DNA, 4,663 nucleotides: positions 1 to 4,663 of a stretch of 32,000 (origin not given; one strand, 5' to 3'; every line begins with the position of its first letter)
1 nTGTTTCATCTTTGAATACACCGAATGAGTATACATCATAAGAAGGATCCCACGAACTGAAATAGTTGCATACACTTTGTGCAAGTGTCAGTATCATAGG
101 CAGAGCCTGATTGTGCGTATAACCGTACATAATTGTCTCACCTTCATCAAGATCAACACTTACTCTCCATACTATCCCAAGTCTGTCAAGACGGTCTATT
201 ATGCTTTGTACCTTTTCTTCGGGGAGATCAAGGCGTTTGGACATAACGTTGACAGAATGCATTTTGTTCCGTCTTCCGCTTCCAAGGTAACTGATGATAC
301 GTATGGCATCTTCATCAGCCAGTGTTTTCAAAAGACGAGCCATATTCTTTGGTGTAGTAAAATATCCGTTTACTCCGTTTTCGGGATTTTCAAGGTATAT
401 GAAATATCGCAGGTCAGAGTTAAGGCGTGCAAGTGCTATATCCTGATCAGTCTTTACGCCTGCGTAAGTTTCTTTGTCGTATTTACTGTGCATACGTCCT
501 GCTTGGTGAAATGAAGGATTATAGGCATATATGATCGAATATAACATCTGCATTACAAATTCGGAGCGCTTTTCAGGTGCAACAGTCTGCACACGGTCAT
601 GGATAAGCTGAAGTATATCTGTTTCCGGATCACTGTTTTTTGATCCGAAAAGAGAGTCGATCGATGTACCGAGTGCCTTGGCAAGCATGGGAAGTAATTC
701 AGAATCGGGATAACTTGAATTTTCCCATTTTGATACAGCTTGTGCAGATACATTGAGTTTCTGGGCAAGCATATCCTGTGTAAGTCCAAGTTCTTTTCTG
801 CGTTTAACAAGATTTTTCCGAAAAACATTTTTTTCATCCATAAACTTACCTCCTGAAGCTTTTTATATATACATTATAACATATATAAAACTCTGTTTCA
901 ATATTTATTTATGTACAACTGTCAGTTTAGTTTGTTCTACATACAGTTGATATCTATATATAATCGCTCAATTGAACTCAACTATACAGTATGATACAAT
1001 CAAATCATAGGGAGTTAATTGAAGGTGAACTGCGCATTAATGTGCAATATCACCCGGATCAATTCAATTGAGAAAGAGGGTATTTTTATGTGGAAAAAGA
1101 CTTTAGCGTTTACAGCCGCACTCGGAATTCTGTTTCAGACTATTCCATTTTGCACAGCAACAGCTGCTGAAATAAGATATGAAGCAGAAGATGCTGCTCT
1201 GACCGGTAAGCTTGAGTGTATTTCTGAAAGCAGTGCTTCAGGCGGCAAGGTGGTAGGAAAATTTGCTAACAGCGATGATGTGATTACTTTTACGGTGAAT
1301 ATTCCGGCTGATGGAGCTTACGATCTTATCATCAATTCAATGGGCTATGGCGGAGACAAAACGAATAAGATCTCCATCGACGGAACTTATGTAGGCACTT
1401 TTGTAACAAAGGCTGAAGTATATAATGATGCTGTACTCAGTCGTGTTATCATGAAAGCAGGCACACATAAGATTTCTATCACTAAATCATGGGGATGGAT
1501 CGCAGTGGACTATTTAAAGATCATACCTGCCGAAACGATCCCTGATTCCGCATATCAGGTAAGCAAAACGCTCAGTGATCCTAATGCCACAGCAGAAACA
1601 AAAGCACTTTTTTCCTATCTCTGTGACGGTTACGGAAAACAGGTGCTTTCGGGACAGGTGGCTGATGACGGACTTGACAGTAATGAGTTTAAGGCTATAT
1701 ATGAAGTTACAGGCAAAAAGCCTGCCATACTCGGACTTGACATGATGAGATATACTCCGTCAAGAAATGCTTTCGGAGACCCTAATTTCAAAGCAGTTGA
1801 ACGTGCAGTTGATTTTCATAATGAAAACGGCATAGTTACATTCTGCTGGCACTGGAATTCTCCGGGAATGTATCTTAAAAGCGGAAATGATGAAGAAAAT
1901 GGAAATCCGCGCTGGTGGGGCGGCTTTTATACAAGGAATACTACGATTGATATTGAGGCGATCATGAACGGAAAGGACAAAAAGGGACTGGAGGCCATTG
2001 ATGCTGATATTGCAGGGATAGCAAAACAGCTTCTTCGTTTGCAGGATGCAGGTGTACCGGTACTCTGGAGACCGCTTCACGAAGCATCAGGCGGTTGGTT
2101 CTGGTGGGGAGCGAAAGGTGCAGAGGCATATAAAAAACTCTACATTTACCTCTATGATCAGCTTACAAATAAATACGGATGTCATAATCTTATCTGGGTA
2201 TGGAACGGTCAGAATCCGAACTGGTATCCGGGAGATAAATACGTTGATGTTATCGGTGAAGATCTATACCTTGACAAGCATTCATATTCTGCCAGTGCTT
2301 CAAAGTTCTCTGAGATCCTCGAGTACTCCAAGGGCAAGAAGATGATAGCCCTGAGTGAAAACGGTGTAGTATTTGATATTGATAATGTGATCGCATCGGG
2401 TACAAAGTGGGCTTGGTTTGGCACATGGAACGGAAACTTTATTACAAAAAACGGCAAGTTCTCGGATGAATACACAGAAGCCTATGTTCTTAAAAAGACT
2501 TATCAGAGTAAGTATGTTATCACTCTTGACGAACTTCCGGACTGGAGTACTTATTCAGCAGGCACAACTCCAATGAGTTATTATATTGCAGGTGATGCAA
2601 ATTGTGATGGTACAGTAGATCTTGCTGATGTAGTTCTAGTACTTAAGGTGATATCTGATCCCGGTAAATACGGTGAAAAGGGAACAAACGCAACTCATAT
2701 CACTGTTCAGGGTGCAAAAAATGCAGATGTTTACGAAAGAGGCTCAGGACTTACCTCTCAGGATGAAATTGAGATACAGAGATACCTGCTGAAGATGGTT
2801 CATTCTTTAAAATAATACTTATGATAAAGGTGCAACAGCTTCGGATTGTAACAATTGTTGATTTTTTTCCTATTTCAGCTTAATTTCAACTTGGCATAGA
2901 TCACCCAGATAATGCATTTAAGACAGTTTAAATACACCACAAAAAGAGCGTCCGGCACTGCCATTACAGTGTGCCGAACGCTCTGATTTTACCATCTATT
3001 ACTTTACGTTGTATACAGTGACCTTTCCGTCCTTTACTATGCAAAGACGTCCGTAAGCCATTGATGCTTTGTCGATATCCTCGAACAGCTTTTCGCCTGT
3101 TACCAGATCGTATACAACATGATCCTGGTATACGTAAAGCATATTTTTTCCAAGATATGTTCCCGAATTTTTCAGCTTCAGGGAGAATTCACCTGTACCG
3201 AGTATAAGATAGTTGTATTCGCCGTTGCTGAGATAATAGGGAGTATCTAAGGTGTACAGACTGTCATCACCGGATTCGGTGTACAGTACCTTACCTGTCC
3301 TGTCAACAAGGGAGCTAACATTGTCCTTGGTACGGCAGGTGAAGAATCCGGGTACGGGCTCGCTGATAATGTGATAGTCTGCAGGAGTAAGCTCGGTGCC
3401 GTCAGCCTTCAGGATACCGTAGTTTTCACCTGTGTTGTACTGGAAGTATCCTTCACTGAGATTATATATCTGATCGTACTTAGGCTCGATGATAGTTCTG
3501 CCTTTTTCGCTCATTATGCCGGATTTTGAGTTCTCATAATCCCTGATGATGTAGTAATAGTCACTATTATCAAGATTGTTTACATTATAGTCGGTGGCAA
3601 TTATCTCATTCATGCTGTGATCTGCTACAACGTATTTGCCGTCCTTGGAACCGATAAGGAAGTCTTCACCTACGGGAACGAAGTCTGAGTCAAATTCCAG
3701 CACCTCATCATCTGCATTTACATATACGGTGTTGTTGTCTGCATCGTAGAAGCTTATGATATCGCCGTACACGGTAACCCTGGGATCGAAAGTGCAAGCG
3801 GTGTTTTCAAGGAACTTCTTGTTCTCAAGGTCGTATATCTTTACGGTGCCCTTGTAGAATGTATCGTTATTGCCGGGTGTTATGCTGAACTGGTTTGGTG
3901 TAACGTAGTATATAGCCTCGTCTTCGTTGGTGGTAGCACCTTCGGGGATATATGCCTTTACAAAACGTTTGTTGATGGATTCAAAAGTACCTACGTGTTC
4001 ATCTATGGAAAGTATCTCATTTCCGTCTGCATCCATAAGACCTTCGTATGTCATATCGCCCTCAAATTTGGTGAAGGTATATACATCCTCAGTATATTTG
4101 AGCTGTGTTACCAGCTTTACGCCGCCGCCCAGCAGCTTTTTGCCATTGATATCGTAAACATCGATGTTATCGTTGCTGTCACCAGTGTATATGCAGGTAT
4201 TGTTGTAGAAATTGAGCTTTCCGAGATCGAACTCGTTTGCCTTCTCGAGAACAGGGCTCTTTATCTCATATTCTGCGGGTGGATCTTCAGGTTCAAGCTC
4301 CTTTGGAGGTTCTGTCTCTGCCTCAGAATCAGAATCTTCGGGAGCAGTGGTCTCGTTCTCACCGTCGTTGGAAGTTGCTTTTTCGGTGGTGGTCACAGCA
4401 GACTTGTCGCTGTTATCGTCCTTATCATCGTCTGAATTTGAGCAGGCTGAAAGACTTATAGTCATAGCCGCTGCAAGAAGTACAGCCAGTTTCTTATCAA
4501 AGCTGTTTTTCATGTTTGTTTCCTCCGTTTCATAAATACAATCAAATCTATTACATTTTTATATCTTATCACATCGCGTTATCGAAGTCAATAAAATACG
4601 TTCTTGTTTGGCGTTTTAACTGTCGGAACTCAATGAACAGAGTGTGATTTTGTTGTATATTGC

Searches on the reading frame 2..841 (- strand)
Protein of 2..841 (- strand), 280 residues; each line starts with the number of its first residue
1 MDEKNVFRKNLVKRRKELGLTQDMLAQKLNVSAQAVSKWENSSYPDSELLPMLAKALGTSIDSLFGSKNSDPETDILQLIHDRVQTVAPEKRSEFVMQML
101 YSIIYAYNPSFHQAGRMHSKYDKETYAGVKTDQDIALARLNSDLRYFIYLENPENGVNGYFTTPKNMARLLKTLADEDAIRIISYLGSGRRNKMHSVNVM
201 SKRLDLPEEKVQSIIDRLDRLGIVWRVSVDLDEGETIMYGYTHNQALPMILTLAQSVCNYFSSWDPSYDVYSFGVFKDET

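Call 89: search_protein_families(library=pfam, proteins=[window:2-841:-], max_evalue=0.001)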
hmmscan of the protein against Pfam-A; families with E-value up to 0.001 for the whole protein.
window:2-841:- (280 aa): 6 families
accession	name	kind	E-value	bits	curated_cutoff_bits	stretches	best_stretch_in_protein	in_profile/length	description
PF01381.28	HTH_3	-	9.4e-14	51.6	23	1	13-63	3-54/55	Helix-turn-helix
PF13560.12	HTH_31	-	6.6e-06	26.8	27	1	14-61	9-58/64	Helix-turn-helix domain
PF12844.13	HTH_19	-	7.8e-05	23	30.2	1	12-65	5-59/64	Helix-turn-helix domain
PF07022.19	Phage_CI_repr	-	0.00022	21.9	22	1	18-68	10-61/65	Bacteriophage CI repressor helix-turn-helix domain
PF12802.13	MarR_2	-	0.00027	21.5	27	0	17-38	19-39/61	MarR family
PF14337.13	Abi_alpha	-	0.00069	20.1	29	0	168-235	84-154/196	Abortive infection alpha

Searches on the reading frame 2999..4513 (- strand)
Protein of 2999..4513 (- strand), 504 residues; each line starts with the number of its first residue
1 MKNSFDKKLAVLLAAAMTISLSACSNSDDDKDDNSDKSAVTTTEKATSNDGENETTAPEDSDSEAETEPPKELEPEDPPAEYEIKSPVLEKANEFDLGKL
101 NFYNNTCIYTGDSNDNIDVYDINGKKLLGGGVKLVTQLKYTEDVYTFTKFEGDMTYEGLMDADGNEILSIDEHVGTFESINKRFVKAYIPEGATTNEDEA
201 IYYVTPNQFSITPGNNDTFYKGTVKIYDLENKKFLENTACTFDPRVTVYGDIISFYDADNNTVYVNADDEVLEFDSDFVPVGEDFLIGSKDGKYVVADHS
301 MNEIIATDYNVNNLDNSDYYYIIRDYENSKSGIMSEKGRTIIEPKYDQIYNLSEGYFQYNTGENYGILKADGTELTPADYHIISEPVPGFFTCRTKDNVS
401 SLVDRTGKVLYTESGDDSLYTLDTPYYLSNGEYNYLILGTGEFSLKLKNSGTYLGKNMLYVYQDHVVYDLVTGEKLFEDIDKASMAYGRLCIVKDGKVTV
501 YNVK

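Call 15: search_protein_families(library=pfam, proteins=[window:2999-4513:-], max_evalue=0.00001)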
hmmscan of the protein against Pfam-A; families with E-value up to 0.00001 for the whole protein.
window:2999-4513:- (504 aa): 1 family
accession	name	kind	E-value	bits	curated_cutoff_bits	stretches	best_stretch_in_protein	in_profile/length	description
PF14903.11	WG_beta_rep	-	1.8e-06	28.3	25.6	0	332-365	2-35/35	WG containing repeat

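Call 52: search_protein_families(library=ncbifam, proteins=[window:2999-4513:-], max_evalue=1e-10)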
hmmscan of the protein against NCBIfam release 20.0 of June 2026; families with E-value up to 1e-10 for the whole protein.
window:2999-4513:- (504 aa): 0 families
